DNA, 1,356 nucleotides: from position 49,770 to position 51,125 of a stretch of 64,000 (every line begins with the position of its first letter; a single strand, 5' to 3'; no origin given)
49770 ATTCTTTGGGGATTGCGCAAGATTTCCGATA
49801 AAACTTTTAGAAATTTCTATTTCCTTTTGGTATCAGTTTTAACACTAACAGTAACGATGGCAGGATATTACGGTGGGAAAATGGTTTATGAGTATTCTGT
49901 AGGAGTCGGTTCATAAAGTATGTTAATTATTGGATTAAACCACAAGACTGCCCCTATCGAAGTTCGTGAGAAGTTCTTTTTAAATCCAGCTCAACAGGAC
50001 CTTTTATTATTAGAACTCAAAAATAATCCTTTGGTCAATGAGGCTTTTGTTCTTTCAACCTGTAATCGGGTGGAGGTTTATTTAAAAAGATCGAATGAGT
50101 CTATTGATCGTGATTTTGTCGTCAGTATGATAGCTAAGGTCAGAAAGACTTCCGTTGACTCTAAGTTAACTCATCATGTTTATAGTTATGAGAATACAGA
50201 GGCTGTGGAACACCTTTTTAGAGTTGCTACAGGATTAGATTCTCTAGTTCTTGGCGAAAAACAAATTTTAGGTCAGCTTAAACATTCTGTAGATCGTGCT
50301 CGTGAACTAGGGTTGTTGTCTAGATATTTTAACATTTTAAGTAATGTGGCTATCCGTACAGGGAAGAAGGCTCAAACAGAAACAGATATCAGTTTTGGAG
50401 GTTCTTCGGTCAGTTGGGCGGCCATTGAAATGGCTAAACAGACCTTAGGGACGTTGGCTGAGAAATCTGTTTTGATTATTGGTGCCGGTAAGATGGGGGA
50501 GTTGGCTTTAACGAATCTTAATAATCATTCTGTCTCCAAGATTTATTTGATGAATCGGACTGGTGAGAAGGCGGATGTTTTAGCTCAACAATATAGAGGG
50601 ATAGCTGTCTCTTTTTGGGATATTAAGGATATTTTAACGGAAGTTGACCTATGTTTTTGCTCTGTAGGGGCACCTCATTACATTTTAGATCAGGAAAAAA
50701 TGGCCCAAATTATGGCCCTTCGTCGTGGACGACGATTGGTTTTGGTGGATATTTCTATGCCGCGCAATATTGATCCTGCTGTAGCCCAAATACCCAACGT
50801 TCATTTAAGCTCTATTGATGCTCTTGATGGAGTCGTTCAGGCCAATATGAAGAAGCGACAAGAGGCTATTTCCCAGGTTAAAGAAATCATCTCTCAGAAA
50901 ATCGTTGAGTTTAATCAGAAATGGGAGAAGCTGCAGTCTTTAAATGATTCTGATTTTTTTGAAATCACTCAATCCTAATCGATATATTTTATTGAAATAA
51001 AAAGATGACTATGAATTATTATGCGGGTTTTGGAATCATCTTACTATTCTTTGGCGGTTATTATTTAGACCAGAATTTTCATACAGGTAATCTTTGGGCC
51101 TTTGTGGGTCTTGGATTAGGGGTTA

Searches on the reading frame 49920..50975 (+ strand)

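Call 48: search_protein_families(library=ncbifam, proteins=[window:49920-50975:+], max_evalue=0.01)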
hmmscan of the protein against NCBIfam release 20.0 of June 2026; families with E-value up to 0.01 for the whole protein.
window:49920-50975:+ (352 aa): 16 families
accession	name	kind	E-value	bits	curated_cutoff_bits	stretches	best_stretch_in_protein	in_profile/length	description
TIGR01035.1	hemA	equivalog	7.7e-107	357.8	209.55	1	2-339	2-337/416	glutamyl-tRNA reductase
NF000744.0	PRK00045.1-3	equivalog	6.9e-94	315.2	429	1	1-338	3-344/447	glutamyl-tRNA reductase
NF000750.0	PRK00045.3-4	equivalog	3e-48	164.9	289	1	7-336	9-333/439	glutamyl-tRNA reductase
NF010548.0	PRK13940.1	equivalog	1.9e-47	162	469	1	4-336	6-330/414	glutamyl-tRNA reductase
NF000752.0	PRK00045.4-2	equivalog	1.2e-40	139.9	381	1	25-338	33-317/412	glutamyl-tRNA reductase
NF000751.1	PRK00045.4-1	equivalog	3.1e-33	115.4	478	1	38-331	42-313/426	glutamyl-tRNA reductase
NF001909.0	PRK00676.1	equivalog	6e-17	61.7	478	1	3-338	5-316/338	glutamyl-tRNA reductase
TIGR01809.1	Shik-DH-AROM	equivalog_domain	8.9e-07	28.3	196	1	146-224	94-168/282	shikimate dehydrogenase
NF001310.0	PRK00258.1-2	equivalog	3.3e-06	26.4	221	1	178-229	118-169/279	shikimate dehydrogenase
NF001319.0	PRK00258.3-3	equivalog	1.2e-05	24.5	252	1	172-243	113-186/279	shikimate dehydrogenase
NF005814.0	PRK07680.1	equivalog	2.9e-05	23.4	278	1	184-251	3-72/275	late competence protein ComER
TIGR00507.1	aroE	equivalog_domain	4.7e-05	22.7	200.2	1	174-237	110-173/270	shikimate dehydrogenase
NF005603.0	PRK07340.1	equivalog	0.00028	20.2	266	1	171-262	117-211/307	delta(1)-pyrroline-2-carboxylate reductase family protein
NF001312.0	PRK00258.1-4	equivalog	0.00054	19.3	295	1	180-236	126-184/285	shikimate dehydrogenase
NF007033.0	PRK09496.1-5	equivalog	0.0016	17.6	338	1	92-234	138-277/449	Trk system potassium transporter TrkA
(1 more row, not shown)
